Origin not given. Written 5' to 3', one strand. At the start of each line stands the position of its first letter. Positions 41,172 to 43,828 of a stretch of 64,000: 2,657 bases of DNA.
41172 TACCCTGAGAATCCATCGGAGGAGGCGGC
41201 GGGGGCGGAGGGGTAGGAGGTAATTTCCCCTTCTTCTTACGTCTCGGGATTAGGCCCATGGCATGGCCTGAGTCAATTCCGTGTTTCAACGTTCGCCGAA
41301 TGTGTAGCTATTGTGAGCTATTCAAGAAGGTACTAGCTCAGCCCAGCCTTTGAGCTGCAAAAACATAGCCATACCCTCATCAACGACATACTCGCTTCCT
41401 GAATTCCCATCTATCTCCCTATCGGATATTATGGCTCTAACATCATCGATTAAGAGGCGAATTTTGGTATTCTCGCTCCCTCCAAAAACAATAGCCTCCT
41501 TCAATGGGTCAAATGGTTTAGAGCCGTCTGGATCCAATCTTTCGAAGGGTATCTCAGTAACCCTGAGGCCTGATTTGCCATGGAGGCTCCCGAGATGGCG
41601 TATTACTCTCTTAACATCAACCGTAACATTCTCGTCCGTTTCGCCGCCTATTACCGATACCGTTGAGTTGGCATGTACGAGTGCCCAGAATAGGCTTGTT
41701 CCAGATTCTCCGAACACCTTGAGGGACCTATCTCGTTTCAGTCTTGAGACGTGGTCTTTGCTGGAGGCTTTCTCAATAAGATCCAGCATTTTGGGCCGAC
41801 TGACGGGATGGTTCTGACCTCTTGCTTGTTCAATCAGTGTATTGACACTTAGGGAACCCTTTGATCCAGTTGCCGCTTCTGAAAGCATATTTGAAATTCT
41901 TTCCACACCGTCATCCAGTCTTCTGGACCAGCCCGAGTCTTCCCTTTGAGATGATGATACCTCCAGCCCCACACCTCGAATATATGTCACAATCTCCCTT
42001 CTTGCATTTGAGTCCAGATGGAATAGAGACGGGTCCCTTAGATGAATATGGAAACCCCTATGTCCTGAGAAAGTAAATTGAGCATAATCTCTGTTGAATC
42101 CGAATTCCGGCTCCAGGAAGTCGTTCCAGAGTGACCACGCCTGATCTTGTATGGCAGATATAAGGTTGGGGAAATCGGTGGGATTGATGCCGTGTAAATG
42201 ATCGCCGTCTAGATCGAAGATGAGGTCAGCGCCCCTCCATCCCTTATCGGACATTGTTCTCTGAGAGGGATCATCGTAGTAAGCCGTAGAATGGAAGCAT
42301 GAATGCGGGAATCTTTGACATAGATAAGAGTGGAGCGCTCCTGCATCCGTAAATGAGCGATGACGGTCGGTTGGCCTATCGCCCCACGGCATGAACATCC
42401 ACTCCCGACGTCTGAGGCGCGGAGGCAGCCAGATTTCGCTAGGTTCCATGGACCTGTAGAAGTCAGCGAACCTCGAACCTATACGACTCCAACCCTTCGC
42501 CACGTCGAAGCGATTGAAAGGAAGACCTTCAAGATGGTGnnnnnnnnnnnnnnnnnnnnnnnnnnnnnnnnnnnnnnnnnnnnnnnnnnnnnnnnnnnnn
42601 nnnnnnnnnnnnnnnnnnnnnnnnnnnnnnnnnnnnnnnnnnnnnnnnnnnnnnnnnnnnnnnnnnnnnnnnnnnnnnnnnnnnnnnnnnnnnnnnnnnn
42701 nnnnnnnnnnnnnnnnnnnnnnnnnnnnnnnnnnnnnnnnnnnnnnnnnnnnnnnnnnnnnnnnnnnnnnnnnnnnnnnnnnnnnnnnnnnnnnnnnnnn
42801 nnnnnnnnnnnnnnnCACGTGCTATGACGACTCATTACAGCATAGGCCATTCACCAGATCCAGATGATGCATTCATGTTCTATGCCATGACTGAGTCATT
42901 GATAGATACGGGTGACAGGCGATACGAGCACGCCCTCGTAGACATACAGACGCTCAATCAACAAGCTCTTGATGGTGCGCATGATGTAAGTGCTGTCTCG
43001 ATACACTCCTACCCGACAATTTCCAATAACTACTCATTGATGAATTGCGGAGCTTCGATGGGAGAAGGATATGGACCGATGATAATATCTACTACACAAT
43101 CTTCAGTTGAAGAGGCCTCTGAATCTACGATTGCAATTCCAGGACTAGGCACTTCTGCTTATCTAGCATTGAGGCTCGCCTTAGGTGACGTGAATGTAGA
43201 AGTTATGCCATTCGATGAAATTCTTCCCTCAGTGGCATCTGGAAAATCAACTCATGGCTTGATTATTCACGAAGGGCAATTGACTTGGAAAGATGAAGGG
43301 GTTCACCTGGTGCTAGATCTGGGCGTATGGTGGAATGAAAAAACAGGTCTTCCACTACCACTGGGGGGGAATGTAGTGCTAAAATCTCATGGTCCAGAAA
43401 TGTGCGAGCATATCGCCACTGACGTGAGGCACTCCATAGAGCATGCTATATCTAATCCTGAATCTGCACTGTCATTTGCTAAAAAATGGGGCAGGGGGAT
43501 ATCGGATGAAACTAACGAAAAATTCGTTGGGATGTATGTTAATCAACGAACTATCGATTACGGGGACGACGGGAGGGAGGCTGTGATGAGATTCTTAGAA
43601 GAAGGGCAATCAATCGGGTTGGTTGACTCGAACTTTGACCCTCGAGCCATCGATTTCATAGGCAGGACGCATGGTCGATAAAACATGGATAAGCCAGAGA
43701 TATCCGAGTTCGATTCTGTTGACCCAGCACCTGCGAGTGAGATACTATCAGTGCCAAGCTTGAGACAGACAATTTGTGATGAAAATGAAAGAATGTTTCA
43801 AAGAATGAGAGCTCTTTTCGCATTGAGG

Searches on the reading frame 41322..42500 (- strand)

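Call 26: search_protein_families(library=pfam, proteins=[window:41322-42500:-], max_evalue=0.001)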
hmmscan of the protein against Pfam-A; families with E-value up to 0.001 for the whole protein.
window:41322-42500:- (392 aa): 1 family
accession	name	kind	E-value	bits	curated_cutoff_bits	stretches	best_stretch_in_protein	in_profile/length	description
PF01896.25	DNA_primase_S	-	2.3e-16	61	26.8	1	95-317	1-161/163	DNA primase small subunit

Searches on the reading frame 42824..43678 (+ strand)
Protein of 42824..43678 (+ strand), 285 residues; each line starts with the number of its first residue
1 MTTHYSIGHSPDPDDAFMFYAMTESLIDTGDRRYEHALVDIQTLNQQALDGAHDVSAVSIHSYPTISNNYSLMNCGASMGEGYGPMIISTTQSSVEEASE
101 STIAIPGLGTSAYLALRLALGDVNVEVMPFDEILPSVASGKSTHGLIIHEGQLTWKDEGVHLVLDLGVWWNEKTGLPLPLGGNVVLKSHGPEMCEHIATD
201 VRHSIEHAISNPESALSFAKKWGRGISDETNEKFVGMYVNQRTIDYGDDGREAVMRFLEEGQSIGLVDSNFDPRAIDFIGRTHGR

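Call 26: search_protein_families(library=pfam, proteins=[window:42824-43678:+], max_evalue=0.001)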
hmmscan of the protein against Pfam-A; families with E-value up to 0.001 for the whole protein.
window:42824-43678:+ (285 aa): 1 family
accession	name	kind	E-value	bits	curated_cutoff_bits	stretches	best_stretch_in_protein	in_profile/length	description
PF02621.19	VitK2_biosynth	-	2e-65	221.2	26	1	6-260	2-249/252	Menaquinone biosynthesis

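Call 27: search_protein_families(library=ncbifam, proteins=[window:42824-43678:+], max_evalue=0.001)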
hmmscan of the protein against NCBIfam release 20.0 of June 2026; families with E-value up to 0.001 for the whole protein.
window:42824-43678:+ (285 aa): 0 families
